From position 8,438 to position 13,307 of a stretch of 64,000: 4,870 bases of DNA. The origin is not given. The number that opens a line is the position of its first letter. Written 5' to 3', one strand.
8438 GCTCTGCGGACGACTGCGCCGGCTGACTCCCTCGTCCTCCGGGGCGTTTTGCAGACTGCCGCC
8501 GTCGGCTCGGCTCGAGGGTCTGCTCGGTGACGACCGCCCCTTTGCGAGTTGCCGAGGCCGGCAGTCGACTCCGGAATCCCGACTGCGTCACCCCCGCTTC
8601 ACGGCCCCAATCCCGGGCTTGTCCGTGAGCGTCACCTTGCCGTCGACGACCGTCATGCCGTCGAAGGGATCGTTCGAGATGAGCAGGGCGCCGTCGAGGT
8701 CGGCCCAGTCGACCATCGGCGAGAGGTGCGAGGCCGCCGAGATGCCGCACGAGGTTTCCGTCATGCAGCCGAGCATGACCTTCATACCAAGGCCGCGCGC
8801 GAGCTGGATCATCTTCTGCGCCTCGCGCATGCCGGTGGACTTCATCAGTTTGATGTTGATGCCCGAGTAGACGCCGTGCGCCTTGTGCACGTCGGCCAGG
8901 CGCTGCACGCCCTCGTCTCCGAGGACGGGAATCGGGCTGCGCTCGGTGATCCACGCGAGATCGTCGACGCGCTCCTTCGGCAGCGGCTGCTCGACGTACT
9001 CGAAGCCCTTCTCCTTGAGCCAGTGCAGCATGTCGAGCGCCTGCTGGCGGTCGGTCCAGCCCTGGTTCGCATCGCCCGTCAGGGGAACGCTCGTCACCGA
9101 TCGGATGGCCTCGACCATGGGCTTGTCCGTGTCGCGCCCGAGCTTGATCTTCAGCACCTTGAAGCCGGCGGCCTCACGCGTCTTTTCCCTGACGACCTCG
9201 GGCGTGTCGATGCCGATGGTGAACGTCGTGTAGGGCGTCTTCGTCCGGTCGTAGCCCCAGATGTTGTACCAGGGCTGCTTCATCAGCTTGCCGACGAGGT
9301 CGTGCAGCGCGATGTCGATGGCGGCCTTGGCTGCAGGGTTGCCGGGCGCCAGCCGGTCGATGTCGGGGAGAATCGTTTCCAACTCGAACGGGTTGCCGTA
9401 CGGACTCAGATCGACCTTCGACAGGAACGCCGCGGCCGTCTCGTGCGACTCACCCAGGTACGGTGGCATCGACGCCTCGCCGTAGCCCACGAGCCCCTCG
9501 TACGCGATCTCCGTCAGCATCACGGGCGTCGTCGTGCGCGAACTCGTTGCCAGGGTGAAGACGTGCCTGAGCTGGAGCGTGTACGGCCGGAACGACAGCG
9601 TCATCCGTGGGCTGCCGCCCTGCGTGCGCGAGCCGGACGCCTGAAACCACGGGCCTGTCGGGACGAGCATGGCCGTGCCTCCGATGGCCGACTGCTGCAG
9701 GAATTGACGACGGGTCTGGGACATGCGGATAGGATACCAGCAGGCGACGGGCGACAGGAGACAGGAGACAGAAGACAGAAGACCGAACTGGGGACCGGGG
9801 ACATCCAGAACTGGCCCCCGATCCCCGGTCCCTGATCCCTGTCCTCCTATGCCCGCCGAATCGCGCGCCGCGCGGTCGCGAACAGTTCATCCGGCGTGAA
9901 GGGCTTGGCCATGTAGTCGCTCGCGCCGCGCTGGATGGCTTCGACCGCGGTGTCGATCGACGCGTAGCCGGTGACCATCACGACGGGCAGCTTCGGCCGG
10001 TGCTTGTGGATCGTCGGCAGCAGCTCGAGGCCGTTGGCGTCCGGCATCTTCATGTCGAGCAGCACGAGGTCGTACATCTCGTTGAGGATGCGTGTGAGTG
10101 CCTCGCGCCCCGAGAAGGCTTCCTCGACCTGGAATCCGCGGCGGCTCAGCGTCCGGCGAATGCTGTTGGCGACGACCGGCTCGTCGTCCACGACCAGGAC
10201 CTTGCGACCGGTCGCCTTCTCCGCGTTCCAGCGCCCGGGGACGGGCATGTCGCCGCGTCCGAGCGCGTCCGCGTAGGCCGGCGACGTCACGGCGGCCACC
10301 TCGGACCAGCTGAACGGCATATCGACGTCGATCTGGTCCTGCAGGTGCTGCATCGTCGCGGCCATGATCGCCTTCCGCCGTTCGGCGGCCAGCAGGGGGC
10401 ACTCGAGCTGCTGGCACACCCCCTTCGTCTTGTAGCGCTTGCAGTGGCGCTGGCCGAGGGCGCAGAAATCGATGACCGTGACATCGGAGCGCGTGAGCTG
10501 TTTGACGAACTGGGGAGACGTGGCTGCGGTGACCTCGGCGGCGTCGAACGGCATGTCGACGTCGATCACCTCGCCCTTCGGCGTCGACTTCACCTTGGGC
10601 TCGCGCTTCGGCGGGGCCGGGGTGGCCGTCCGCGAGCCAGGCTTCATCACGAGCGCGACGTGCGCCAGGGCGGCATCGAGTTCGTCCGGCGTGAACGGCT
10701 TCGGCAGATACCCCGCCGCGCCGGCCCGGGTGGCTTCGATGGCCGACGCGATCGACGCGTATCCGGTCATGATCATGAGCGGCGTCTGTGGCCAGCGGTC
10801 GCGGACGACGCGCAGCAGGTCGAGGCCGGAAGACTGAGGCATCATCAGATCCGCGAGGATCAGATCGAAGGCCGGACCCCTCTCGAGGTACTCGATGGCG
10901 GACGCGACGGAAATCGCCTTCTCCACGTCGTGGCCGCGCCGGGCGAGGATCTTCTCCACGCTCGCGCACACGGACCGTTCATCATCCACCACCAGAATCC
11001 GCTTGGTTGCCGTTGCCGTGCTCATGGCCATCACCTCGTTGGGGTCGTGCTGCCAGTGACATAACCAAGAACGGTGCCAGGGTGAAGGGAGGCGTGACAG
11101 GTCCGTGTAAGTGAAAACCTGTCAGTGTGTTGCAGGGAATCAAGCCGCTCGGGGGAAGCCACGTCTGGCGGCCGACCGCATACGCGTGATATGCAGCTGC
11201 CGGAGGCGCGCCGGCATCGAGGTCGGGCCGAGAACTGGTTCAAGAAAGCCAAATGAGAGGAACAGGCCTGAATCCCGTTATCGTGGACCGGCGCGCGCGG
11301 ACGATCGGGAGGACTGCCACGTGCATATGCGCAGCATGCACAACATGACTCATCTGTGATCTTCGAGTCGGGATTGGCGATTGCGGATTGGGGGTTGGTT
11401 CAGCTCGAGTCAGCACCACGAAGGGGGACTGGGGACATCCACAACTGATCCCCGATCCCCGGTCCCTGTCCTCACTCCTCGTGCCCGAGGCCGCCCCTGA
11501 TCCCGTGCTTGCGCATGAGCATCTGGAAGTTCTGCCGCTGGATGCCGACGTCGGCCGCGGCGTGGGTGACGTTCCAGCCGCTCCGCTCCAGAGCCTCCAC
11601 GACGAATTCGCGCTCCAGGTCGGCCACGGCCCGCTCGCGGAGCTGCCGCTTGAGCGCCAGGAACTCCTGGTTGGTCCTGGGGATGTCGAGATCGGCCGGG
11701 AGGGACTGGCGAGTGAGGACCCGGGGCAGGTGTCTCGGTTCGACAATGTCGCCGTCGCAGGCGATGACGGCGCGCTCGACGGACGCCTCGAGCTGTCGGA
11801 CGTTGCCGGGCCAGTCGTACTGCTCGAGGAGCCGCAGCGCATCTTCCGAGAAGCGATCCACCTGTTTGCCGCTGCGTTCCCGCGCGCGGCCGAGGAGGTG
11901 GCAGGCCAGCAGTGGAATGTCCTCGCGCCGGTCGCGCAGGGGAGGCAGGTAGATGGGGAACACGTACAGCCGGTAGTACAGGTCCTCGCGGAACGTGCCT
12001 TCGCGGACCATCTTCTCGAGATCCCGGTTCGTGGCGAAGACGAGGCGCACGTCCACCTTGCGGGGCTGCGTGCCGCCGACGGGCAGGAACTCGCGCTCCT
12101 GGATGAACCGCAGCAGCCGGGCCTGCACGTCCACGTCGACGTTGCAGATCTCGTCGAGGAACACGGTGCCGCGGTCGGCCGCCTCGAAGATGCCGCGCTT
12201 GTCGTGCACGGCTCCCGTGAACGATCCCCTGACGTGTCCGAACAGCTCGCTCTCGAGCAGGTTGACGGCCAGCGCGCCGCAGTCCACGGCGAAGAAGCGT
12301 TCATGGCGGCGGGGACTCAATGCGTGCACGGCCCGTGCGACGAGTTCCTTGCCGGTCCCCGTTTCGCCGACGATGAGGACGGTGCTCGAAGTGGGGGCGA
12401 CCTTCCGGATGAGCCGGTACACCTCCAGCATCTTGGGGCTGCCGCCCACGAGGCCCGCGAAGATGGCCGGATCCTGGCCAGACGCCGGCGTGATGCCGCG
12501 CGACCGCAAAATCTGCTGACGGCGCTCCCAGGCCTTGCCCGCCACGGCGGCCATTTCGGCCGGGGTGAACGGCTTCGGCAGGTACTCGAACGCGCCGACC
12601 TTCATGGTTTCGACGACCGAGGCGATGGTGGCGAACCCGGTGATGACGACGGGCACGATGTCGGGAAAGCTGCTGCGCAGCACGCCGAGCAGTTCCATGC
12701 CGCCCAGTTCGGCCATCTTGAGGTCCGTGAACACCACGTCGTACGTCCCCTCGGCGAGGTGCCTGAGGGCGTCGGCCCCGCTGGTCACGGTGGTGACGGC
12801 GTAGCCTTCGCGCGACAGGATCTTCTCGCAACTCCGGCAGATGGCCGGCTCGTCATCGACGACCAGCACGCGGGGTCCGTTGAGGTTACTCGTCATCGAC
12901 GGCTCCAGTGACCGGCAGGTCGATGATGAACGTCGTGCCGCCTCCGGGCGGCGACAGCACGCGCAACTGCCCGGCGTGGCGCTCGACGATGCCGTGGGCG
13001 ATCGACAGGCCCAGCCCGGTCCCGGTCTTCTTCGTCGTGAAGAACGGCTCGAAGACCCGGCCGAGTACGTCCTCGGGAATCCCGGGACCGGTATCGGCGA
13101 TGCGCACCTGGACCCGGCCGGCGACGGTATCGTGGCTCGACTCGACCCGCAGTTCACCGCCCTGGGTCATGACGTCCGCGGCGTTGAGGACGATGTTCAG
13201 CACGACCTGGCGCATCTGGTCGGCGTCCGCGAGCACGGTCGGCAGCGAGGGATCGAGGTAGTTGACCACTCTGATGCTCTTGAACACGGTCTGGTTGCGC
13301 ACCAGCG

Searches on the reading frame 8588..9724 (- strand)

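Call 46: search_protein_families(library=pfam, proteins=[window:8588-9724:-], max_evalue=0.00001)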
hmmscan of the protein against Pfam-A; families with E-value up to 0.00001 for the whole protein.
window:8588-9724:- (378 aa): 2 families
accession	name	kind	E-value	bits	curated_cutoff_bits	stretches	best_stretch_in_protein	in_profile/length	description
PF13378.12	MR_MLE_C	-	1.4e-32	113.7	29.4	1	182-374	9-213/219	Enolase C-terminal domain-like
PF02746.21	MR_MLE_N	-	1.1e-09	38.9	22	1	55-155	15-115/117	Mandelate racemase / muconate lactonizing enzyme, N-terminal domain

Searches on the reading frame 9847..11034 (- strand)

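Call 46: search_protein_families(library=pfam, proteins=[window:9847-11034:-], max_evalue=0.00001)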
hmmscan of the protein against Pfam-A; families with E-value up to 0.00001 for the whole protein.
window:9847-11034:- (395 aa): 1 family
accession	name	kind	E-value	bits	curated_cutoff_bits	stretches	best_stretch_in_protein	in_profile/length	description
PF00072.30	Response_reg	-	2.2e-60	202.1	30.2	2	279-387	1-109/111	Response regulator receiver domain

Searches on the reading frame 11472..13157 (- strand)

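Call 46: search_protein_families(library=pfam, proteins=[window:11472-13157:-], max_evalue=0.00001)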
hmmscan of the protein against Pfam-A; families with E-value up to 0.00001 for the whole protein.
window:11472-13157:- (561 aa): 6 families
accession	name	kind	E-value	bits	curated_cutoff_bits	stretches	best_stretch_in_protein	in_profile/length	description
PF00158.32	Sigma54_activat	-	1.8e-67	226.6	20.2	1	236-402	1-167/168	Sigma-54 interaction domain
PF25601.1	AAA_lid_14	-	1.7e-26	92.3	27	1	408-485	1-78/87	AAA+ ATPase lid domain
PF00072.30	Response_reg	-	5.1e-25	88.2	30.2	1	97-204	1-108/111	Response regulator receiver domain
PF14532.12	Sigma54_activ_2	-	2.7e-18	67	25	1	237-407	1-138/138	Sigma-54 interaction domain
PF07728.20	AAA_5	-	1.5e-08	35.2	22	1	260-378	2-123/139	AAA domain (dynein-related subfamily)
PF02954.25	HTH_8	-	1.2e-06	28.6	22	1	511-543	2-34/42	Bacterial regulatory protein, Fis family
